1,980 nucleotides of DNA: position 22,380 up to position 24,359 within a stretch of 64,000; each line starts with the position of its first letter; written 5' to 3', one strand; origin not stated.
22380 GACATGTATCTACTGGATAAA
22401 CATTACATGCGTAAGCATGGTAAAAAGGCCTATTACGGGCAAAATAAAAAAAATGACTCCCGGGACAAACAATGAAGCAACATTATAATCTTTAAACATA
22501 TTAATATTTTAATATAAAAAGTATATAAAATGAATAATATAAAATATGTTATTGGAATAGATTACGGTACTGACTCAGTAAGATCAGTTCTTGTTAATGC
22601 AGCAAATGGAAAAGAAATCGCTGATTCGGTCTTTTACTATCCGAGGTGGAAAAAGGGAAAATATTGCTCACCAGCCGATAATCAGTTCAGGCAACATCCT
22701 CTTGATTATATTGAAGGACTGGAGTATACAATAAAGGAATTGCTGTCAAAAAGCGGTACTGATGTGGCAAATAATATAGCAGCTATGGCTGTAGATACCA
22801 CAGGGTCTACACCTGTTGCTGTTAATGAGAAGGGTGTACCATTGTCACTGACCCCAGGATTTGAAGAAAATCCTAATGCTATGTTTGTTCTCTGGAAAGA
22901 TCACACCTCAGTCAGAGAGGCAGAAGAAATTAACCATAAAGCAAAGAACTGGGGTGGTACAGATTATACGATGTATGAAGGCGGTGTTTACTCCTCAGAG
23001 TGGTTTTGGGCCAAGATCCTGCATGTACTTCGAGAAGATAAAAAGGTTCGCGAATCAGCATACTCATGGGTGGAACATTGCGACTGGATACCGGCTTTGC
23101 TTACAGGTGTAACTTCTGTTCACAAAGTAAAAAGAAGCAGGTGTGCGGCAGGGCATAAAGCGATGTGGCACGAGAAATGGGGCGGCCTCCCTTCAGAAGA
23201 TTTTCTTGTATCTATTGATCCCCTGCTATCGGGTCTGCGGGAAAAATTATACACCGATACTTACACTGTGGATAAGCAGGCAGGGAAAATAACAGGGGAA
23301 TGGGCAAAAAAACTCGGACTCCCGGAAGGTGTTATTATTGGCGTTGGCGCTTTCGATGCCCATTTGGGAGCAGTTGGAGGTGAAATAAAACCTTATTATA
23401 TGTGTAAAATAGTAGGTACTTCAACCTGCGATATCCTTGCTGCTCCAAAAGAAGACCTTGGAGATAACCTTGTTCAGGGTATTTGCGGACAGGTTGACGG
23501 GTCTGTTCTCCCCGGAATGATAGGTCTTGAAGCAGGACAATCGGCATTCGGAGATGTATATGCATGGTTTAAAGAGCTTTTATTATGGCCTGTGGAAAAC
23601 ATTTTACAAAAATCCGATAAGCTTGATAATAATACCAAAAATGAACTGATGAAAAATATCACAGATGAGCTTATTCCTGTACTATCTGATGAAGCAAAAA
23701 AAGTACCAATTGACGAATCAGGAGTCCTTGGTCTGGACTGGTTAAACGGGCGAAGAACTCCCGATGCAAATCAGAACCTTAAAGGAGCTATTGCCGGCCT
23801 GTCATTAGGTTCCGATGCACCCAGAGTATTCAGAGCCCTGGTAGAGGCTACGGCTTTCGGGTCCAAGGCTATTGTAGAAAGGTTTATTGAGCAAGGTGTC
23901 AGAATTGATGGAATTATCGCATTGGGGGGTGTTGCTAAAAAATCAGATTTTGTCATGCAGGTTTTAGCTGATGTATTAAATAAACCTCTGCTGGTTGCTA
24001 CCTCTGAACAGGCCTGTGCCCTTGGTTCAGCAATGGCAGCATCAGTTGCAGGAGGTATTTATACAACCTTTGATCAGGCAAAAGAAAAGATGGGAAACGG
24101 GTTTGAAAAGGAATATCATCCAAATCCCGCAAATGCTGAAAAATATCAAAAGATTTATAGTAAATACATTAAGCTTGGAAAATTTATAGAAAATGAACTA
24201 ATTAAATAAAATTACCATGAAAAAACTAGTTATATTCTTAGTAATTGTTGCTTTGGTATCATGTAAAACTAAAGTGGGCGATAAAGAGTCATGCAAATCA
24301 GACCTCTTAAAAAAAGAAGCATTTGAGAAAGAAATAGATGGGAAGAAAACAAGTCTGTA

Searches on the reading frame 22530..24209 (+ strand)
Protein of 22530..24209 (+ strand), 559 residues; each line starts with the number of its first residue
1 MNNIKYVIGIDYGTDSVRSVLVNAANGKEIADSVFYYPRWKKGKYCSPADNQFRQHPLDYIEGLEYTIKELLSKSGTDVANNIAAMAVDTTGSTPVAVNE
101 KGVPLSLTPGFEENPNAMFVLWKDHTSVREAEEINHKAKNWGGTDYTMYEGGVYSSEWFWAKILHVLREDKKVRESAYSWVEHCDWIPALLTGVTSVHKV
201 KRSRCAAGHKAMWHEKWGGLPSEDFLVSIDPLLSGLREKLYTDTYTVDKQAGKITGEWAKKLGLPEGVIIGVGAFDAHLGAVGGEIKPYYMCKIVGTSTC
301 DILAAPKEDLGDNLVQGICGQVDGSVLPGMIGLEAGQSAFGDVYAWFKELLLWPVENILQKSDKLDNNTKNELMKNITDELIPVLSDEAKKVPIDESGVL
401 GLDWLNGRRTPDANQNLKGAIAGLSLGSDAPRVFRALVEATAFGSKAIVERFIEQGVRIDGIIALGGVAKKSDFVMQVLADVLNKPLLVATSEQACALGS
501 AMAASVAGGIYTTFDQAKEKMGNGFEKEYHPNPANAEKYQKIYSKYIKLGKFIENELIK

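Call 17: find_encoding_contigs(protein=window:22530-24209:+, flank=10000, max_places=1)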
Protein window:22530-24209:+ (559 aa): 4 contigs read that carry it; 1 place shown.
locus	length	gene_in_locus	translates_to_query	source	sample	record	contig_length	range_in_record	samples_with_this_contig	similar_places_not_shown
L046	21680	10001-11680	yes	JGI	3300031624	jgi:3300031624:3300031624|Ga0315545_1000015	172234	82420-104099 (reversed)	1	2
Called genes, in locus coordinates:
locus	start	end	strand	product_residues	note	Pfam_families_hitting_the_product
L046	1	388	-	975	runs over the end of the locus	PF15979:Glyco_hydro_115, PF17829:GH115_C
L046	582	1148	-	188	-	PF00962:A_deaminase, PF19326:AMP_deaminase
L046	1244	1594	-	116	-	PF00962:A_deaminase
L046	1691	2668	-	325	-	PF01180:DHO_dh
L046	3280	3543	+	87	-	PF00076:RRM_1, PF13893:RRM_5 (weak)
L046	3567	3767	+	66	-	PF00313:CSD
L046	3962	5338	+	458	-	PF02310:B12-binding, PF04055:Radical_SAM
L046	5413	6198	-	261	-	-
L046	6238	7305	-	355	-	PF03193:RsgA_GTPase, PF00005:ABC_tran (faint), PF01926:MMR_HSR1 (weak)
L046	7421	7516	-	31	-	-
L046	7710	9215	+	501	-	PF02610:AraA_N, PF24856:AraA_central, PF11762:Arabinose_Iso_C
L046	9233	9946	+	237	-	PF00596:Aldolase_II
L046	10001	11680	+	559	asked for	PF00370:FGGY_N, PF02782:FGGY_C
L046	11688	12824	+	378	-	PF01263:Aldose_epim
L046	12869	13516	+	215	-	PF00293:NUDIX, PF19368:WHD_AraR, PF21906:WHD_NrtR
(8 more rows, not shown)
